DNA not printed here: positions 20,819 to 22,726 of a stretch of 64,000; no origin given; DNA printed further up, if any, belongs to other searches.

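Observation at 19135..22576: FrhB/FdhB-like, SdhB-like and SdhA-like genes embedded between mvhD and hdrA: candidate thiol- or Hdr-linked fumarate reductase (TfrAB-like)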

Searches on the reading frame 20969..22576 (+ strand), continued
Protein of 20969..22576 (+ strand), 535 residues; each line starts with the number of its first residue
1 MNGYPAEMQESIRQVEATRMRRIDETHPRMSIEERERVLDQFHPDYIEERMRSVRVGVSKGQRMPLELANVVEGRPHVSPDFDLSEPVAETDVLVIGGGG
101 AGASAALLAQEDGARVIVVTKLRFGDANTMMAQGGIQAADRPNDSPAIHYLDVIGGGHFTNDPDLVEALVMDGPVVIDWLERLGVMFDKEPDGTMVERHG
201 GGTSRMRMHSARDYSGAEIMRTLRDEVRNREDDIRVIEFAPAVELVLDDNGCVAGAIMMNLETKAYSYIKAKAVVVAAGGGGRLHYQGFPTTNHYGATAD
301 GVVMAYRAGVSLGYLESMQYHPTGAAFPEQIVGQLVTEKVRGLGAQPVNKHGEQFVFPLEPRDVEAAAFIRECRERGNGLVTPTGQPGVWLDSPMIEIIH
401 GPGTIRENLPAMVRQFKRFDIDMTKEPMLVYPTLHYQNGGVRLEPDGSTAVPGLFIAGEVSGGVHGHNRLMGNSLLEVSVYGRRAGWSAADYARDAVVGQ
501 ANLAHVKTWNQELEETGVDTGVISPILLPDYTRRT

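Call 52: find_encoding_contigs(protein=P0153, flank=7000, max_places=2)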
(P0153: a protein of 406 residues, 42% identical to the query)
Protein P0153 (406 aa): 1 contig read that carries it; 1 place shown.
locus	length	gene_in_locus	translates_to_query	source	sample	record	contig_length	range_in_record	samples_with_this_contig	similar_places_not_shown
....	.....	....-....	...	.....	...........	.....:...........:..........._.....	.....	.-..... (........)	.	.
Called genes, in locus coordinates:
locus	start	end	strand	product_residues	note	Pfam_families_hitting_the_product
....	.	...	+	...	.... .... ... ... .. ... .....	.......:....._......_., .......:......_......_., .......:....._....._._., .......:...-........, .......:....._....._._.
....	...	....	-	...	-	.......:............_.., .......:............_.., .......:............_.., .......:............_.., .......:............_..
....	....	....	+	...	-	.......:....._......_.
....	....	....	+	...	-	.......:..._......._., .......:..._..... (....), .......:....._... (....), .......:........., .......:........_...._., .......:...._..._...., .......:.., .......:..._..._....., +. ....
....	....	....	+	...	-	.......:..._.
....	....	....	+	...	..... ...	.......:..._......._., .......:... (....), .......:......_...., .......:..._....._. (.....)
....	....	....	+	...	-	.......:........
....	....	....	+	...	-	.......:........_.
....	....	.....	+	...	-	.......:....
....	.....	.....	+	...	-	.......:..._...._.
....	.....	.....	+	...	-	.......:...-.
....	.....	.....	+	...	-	?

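Call 53: find_encoding_contigs(protein=P0140, flank=7000, max_places=2)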
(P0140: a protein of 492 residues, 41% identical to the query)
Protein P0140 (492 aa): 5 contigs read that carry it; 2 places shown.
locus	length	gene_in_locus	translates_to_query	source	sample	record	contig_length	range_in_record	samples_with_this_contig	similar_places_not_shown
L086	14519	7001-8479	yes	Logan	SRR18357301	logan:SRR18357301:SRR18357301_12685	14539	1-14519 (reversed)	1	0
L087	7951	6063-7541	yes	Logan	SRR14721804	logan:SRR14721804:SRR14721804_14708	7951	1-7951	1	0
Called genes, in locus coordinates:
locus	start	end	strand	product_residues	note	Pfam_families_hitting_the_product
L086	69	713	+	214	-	PF00702:Hydrolase, PF13419:HAD_2, PF13242:Hydrolase_like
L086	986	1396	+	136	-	-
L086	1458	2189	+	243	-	-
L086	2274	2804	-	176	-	-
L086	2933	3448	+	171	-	PF00293:NUDIX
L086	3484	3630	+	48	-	-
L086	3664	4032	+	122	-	PF00293:NUDIX (weak)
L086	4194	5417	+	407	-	PF00464:SHMT, PF00155:Aminotran_1_2, PF01041:DegT_DnrJ_EryC1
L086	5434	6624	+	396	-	PF02511:Thy1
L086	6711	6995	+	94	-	-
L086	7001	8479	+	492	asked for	PF00890:FAD_binding_2, PF01266:DAO (weak), PF03486:HI0933_like, PF07992:Pyr_redox_2, PF12831:FAD_oxidored (weak)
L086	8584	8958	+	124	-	PF01022:HTH_5, PF12840:HTH_20 (weak)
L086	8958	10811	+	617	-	PF00122:E1-E2_ATPase, PF00702:Hydrolase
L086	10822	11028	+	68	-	PF00403:HMA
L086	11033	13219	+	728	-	PF00403:HMA, PF00122:E1-E2_ATPase, PF00702:Hydrolase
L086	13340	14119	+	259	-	PF01966:HD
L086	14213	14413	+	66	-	PF04070:DUF378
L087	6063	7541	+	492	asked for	PF00890:FAD_binding_2, PF01266:DAO (weak), PF03486:HI0933_like, PF07992:Pyr_redox_2, PF12831:FAD_oxidored (weak)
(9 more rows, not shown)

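Call 64: predict_structure(alignment_id=A2)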
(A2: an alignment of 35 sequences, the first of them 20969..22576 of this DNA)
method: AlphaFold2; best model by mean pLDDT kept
length: 535 residues; sequences in the alignment: 35
mean_pLDDT: 93.0   pTM: 0.92
mean pLDDT of the five models: 93.0, 91.9, 91.6, 91.5, 91.0
residues with pLDDT >= 90: 438; 70-90: 85; 50-70: 8; < 50: 4
segments of 3 or more residues with pLDDT < 50: 533-535
pLDDT, mean of each block of 10 residues (from residue 1): 83 95 87 93 94 96 95 97 97 98 98 98 94 88 90 91 96 96 93 82 78 91 97 97 98 98 97 96 92 92 98 92 93 89 90 89 93 96 93 95 92 93 96 92 97 96 89 92 98 96 98 96 88 51
secondary structure, 60 per line:
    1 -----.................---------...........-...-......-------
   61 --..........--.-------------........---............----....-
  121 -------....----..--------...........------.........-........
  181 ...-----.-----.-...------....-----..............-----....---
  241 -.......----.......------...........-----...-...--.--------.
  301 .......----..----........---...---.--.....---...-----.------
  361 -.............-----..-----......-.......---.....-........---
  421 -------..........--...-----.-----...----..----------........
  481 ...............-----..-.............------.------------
elements in order: H6-22 H32-42 E51-53 E63-65 H66-72 E89-96 H100-111 E116-119 H128-131 H146-156 H163-171 H173-183 E197-199 E206-209 H215-228 E234-237 E242-248 E253-259 E266-276 H300-307 E318-325 H338-342 E346-348 H362-374 E387-392 H394-400 H404-408 H410-417 E428-437 E440-442 E454-456 H473-495 H504-516

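Call 66: fold_search(model_id=the predicted structure, library=pdb)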
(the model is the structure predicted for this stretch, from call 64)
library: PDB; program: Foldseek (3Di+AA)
matches with E <= 10: 1963; with E <= 0.001: 1322
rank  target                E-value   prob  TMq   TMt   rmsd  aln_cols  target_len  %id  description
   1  1kf6_A                1.7e-36  1.00  0.71  0.66   3.6       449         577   33  E. coli Quinol-Fumarate Reductase with Bound Inhibitor HQNO (released 2002-03-13)
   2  5vpn_E                3.3e-35  1.00  0.71  0.65   3.5       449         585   33  E. coli Quinol fumarate reductase FrdA E245Q mutation (released 2017-06-21)
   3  7d6v_A                4.1e-35  1.00  0.67  0.60   4.1       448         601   39  Mycobacterium smegmatis Sdh1 in complex with UQ1 (released 2021-04-07)
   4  5vpn_A                5.1e-35  1.00  0.71  0.66   3.3       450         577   33  E. coli Quinol fumarate reductase FrdA E245Q mutation (released 2017-06-21)
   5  7d6x_A                1.1e-34  1.00  0.67  0.60   4.0       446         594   38  Mycobacterium smegmatis Sdh1 complex in the apo form (released 2021-04-07)
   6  6awf_A                6.6e-34  1.00  0.71  0.66   3.4       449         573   32  Escherichia coli quinol:fumarate reductase crystallized without dicarboxylate (released 2017-12-06)
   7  9a55_A                1.3e-33  1.00  0.71  0.65   3.4       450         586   29  Integrative model of SDHA-ATPF by crosslinking MS and deep learning (released 2024-09-18)
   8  1e39                  1.7e-32  1.00  0.61  0.58   8.8       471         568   30  Flavocytochrome C3 from Shewanella frigidimarina histidine 365 mutated to alanine (released 2000-09-18)
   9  1ksu_A                2.2e-32  1.00  0.64  0.60   4.7       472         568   30  Crystal Structure of His505Tyr Mutant Flavocytochrome c3 from Shewanella frigidimarina (released 2002-08-14)
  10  1knp                  2.7e-32  1.00  0.70  0.71   2.1       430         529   35  E. coli L-aspartate oxidase: mutant R386L in complex with succinate (released 2002-04-17)
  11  1m64_A                4.8e-32  1.00  0.64  0.60   4.0       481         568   28  Crystal structure of Q363F mutant flavocytochrome c3 (released 2002-11-06)
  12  1jrx_A                5.3e-32  1.00  0.63  0.59   6.8       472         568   29  Crystal structure of Arg402Ala mutant flavocytochrome c3 from Shewanella frigidimarina (released 2001-11-02)
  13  1d4c_B                6.3e-32  1.00  0.64  0.60   5.5       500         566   30  CRYSTAL STRUCTURE OF THE UNCOMPLEXED FORM OF THE FLAVOCYTOCHROME C FUMARATE REDUCTASE OF SHEWANELLA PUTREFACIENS STRAI (released 1999-12-01)
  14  6vax_A                7.0e-32  1.00  0.66  0.59   4.4       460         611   32  Crystal structure of human SDHA-SDHAF2 assembly intermediate (released 2020-08-26)
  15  1d4c_A                8.3e-32  1.00  0.65  0.61   4.1       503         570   30  CRYSTAL STRUCTURE OF THE UNCOMPLEXED FORM OF THE FLAVOCYTOCHROME C FUMARATE REDUCTASE OF SHEWANELLA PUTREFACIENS STRAI (released 1999-12-01)
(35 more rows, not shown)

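Call 79: search_protein_families(library=pfam, proteins=[P0176, P0190, P0122, L081:7366-8004:+, L081:9635-10891:+, L084:9626-10357:+, L086:6711-6995:+], max_evalue=0.001)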
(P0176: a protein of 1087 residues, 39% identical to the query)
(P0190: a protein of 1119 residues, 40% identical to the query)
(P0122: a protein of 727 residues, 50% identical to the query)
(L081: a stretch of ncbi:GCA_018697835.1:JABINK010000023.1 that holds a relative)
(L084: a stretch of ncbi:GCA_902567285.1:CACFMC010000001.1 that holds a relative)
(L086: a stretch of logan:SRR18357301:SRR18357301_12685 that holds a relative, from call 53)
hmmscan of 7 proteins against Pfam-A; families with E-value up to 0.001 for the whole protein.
P0176 (1087 aa): 14 families
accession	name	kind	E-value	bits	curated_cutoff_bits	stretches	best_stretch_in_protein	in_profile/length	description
PF00890.30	FAD_binding_2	-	4.2e-167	557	20.4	3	137-561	1-414/414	FAD binding domain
PF03486.20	HI0933_like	-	4.8e-30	105.2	50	4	590-635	2-48/244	HI0933-like protein Rossmann domain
PF01266.30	DAO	-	2.3e-29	103.5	27.9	2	590-827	1-207/353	FAD dependent oxidoreductase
PF12831.13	FAD_oxidored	-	7.2e-27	95.2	27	2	137-322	1-145/416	FAD dependent oxidoreductase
PF07992.20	Pyr_redox_2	-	7.2e-19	68.7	26.1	2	137-330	2-116/291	Pyridine nucleotide-disulphide oxidoreductase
PF04205.19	FMN_bind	-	1.6e-13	51.6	22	1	35-106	1-76/77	FMN-binding domain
PF01946.23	Thi4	-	1.6e-12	47.6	26.2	2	131-182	13-63/235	Thi4 family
PF01494.25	FAD_binding_3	-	2.9e-11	43.6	22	1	135-323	1-159/349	FAD binding domain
PF00070.33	Pyr_redox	-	2.1e-10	41.4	22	0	767-805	41-80/82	Pyridine nucleotide-disulphide oxidoreductase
PF13450.12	NAD_binding_8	-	5.4e-10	39.8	21.9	2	593-627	1-35/68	NAD(P)-binding Rossmann-like domain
PF01134.28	GIDA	-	5.8e-10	39.2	22.1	0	137-165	1-30/391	Glucose inhibited division protein A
PF13738.12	Pyr_redox_3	-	1.4e-09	38.1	30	0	592-620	1-30/305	Pyridine nucleotide-disulphide oxidoreductase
PF01593.30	Amino_oxidase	-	3.6e-06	27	19.8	0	599-627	2-30/443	Flavin containing amine oxidoreductase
PF01262.27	AlaDh_PNT_C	-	6.7e-06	26.1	23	0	133-166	26-59/214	Alanine dehydrogenase/PNT, C-terminal domain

P0190 (1119 aa): 12 families
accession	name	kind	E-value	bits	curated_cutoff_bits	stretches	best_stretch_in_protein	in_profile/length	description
PF00890.30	FAD_binding_2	-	3.4e-172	573.7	20.4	4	734-1102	57-414/414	FAD binding domain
PF03486.20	HI0933_like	-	2e-30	106.4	50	2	632-718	2-89/244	HI0933-like protein Rossmann domain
PF12831.13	FAD_oxidored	-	2.3e-20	73.7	27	2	632-679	1-48/416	FAD dependent oxidoreductase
PF01266.30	DAO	-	4.7e-20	72.8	27.9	2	632-872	1-209/353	FAD dependent oxidoreductase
PF07992.20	Pyr_redox_2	-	1.1e-16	61.6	26.1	2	136-213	2-82/291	Pyridine nucleotide-disulphide oxidoreductase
PF13450.12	NAD_binding_8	-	4.9e-13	49.6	21.9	2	635-669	1-35/68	NAD(P)-binding Rossmann-like domain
PF04205.19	FMN_bind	-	2.4e-12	47.8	22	1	36-109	1-76/77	FMN-binding domain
PF01494.25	FAD_binding_3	-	9.7e-12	45.2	22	2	134-375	1-162/349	FAD binding domain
PF13738.12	Pyr_redox_3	-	4.2e-10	39.8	30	0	139-169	2-33/305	Pyridine nucleotide-disulphide oxidoreductase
PF01946.23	Thi4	-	9.6e-09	35.2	26.2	1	131-180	14-62/235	Thi4 family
PF01134.28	GIDA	-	2.3e-08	34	22.1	1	632-663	1-33/391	Glucose inhibited division protein A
PF00070.33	Pyr_redox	-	7.1e-06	26.9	22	0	633-666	2-35/82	Pyridine nucleotide-disulphide oxidoreductase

P0122 (727 aa): 13 families
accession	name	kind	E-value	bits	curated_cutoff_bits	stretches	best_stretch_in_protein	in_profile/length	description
PF00890.30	FAD_binding_2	-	6.8e-69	233.5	20.4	1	293-674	1-414/414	FAD binding domain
PF01266.30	DAO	-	8e-14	52.3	27.9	1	293-402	1-96/353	FAD dependent oxidoreductase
PF07992.20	Pyr_redox_2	-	2.5e-12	47.2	26.1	1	293-488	2-119/291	Pyridine nucleotide-disulphide oxidoreductase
PF03486.20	HI0933_like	-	1.3e-09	38.4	50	1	293-658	2-218/244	HI0933-like protein Rossmann domain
PF13187.11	Fer4_9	-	7.2e-06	26.4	27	1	109-161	1-50/52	4Fe-4S dicluster domain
PF12831.13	FAD_oxidored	-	1.6e-05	24.9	27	1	293-478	1-145/416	FAD dependent oxidoreductase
PF13183.11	Fer4_8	-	2.5e-05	25.2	27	0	44-124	8-68/68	4Fe-4S dicluster domain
PF12838.12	Fer4_7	-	3.2e-05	24.7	27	1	110-162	2-52/52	4Fe-4S dicluster domain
PF01494.25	FAD_binding_3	-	7.5e-05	22.5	22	1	291-481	1-161/349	FAD binding domain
PF01134.28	GIDA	-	8.6e-05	22.2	22.1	1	293-479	1-150/391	Glucose inhibited division protein A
PF12837.12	Fer4_6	-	0.0003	21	25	1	108-123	7-22/24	4Fe-4S binding domain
PF13510.11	Fer2_4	-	0.00055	20.4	22.8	0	6-76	5-78/82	2Fe-2S iron-sulfur cluster binding domain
PF00037.32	Fer4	-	0.00076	19.6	21.1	0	108-123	6-21/24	4Fe-4S binding domain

L081:7366-8004:+ (212 aa): 8 families
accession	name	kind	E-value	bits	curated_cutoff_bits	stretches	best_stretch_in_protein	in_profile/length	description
PF13187.11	Fer4_9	-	1.3e-08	35.2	27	1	115-167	1-50/52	4Fe-4S dicluster domain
PF13183.11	Fer4_8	-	1.1e-06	29.6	27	0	108-130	46-68/68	4Fe-4S dicluster domain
PF13510.11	Fer2_4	-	2.3e-06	28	22.8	1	6-78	2-77/82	2Fe-2S iron-sulfur cluster binding domain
PF13534.11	Fer4_17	-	1.5e-05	25.9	22.2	1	100-131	32-61/61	4Fe-4S dicluster domain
PF13746.11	Fer4_18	-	2.2e-05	25.1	27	1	109-139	54-84/114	4Fe-4S dicluster domain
PF12838.12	Fer4_7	-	3.2e-05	24.8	27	0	104-130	26-52/52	4Fe-4S dicluster domain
PF13484.11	Fer4_16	-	0.0005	21.2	30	0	153-187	1-36/66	4Fe-4S double cluster binding domain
PF00111.32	Fer2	-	0.00059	20.2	21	1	10-72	1-76/77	2Fe-2S iron-sulfur cluster binding domain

L081:9635-10891:+ (418 aa): 4 families
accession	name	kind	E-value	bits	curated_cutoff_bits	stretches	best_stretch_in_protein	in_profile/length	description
PF01512.22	Complex1_51K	-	5.7e-41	140.3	31.2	1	48-220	1-149/150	Nuo51 FMN-binding domain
PF10589.14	NADH_4Fe-4S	-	9.6e-20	70.7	23.5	1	333-414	3-84/85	NADH-ubiquinone oxidoreductase-F iron-sulfur binding region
PF10531.15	SLBB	-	1.6e-07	31.5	27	1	244-289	2-50/55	SLBB domain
PF22461.2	SLBB_2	-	2.7e-06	27.8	27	1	243-298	2-59/79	SLBB domain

L084:9626-10357:+ (243 aa): 10 families
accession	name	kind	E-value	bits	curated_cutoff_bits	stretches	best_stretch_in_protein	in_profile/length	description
PF13183.11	Fer4_8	-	5.2e-07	30.6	27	0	141-162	47-68/68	4Fe-4S dicluster domain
PF13510.11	Fer2_4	-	9.3e-07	29.3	22.8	1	5-78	3-79/82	2Fe-2S iron-sulfur cluster binding domain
PF12838.12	Fer4_7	-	5.7e-06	27.1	27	1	109-162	1-52/52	4Fe-4S dicluster domain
PF13187.11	Fer4_9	-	6.3e-06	26.6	27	1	109-162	1-51/52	4Fe-4S dicluster domain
PF00111.32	Fer2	-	1.2e-05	25.6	21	1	11-68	6-74/77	2Fe-2S iron-sulfur cluster binding domain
PF13085.11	Fer2_3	-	3.4e-05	24.2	27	1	13-61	21-71/107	2Fe-2S iron-sulfur cluster binding domain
PF13534.11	Fer4_17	-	7e-05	23.7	22.2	0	143-162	41-60/61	4Fe-4S dicluster domain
PF00037.32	Fer4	-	0.00017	21.7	21.1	1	145-162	5-22/24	4Fe-4S binding domain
PF13484.11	Fer4_16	-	0.00039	21.6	30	0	147-196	1-51/66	4Fe-4S double cluster binding domain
PF13237.11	Fer4_10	-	0.0004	20.7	25.5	0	109-159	8-53/53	4Fe-4S dicluster domain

L086:6711-6995:+ (94 aa): 1 family
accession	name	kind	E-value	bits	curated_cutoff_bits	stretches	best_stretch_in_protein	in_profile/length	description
PF04193.19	PQ-loop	-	6.1e-05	23.1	22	1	24-58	21-55/61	PQ loop repeat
